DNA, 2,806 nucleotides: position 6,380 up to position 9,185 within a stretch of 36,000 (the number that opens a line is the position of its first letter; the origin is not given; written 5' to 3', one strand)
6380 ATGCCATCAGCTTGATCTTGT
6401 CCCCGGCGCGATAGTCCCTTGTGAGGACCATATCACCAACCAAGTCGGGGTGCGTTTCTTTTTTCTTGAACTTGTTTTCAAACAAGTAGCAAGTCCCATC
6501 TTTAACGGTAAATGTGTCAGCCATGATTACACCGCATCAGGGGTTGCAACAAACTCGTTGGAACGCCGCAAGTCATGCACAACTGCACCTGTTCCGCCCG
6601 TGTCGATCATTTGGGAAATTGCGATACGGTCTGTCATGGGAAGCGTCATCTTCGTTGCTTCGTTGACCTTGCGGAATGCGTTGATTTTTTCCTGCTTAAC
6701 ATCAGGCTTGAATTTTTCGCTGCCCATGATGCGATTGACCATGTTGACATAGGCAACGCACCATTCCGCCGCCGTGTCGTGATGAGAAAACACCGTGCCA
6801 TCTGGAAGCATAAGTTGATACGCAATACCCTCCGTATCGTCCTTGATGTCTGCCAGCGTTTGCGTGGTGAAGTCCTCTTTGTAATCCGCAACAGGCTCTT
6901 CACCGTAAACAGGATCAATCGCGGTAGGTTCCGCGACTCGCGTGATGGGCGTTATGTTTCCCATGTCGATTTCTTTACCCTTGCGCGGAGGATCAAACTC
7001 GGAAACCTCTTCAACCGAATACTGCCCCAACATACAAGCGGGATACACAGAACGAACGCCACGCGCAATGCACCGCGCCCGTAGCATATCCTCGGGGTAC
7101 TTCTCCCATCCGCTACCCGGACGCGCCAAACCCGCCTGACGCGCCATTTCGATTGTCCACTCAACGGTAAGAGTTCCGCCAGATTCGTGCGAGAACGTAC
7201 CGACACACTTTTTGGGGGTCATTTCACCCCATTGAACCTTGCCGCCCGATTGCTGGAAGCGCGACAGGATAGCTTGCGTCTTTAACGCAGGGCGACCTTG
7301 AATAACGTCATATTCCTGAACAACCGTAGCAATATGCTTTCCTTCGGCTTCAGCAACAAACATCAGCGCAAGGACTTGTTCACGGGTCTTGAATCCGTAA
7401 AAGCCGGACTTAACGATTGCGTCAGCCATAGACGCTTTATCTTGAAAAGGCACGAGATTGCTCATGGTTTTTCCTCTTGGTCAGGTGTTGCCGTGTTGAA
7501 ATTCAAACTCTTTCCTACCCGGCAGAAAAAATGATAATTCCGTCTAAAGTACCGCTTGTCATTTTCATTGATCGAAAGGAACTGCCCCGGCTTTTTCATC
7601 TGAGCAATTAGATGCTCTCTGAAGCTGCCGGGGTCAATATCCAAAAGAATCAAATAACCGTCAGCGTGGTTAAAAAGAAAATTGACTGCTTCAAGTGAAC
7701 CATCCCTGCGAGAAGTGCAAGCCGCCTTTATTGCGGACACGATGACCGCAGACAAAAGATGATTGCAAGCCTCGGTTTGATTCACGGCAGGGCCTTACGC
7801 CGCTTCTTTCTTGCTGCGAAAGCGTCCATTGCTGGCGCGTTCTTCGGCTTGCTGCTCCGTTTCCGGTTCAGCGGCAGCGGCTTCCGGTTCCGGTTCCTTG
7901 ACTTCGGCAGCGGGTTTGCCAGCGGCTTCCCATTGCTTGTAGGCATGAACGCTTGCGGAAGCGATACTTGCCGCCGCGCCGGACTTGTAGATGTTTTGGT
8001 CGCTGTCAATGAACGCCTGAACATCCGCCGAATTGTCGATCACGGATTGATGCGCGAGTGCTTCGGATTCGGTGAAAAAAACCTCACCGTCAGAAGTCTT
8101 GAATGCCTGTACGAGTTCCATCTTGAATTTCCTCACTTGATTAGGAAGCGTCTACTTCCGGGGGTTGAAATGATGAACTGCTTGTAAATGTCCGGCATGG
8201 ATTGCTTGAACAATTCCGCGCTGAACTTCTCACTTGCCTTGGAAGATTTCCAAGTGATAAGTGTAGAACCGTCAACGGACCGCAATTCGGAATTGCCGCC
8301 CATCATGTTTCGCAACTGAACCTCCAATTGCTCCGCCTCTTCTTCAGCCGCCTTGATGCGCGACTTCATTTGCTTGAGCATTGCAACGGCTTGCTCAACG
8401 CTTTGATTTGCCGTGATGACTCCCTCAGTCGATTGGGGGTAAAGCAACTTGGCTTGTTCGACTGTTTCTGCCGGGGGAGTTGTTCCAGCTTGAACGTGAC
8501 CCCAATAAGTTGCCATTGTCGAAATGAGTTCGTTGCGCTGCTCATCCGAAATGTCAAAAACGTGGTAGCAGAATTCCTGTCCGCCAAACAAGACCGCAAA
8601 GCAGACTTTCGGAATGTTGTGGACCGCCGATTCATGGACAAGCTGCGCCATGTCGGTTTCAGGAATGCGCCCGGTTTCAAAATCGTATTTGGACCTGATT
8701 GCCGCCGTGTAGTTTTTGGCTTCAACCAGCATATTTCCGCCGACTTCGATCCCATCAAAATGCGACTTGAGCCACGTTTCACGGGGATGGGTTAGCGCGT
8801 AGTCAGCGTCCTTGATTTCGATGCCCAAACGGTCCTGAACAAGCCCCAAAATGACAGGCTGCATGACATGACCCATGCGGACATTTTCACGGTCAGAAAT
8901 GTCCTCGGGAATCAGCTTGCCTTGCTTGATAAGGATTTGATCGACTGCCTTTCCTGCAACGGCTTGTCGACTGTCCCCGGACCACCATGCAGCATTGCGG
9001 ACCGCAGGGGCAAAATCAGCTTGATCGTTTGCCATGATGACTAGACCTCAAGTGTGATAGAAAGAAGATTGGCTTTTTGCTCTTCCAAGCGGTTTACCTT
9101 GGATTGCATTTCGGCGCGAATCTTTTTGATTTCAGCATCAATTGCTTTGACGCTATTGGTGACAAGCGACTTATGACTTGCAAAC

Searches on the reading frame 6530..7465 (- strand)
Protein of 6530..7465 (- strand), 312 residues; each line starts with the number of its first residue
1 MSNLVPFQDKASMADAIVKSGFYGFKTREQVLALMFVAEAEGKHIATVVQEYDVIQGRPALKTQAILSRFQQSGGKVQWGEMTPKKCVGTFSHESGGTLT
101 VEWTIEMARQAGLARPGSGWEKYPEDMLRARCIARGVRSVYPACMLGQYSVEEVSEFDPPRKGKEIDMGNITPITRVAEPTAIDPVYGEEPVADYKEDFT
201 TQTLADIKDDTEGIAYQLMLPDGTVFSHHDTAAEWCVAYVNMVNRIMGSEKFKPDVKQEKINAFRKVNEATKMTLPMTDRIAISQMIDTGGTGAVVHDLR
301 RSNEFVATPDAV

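Call 74: search_protein_families(library=pfam, proteins=[window:6530-7465:-], max_evalue=0.001)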
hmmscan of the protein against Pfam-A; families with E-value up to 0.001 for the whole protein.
window:6530-7465:- (312 aa): 1 family
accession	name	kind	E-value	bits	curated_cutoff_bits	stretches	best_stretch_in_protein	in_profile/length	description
PF03837.19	RecT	-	0.00016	21.8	24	0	72-159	102-192/198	RecT family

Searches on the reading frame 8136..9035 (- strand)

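Call 74: search_protein_families(library=pfam, proteins=[window:8136-9035:-], max_evalue=0.001)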
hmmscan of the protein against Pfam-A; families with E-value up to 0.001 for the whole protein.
window:8136-9035:- (300 aa): 1 family
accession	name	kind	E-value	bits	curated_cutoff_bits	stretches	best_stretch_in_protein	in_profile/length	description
PF09588.16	YqaJ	-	2.3e-05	25.2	22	1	31-138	28-146/150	YqaJ-like viral recombinase domain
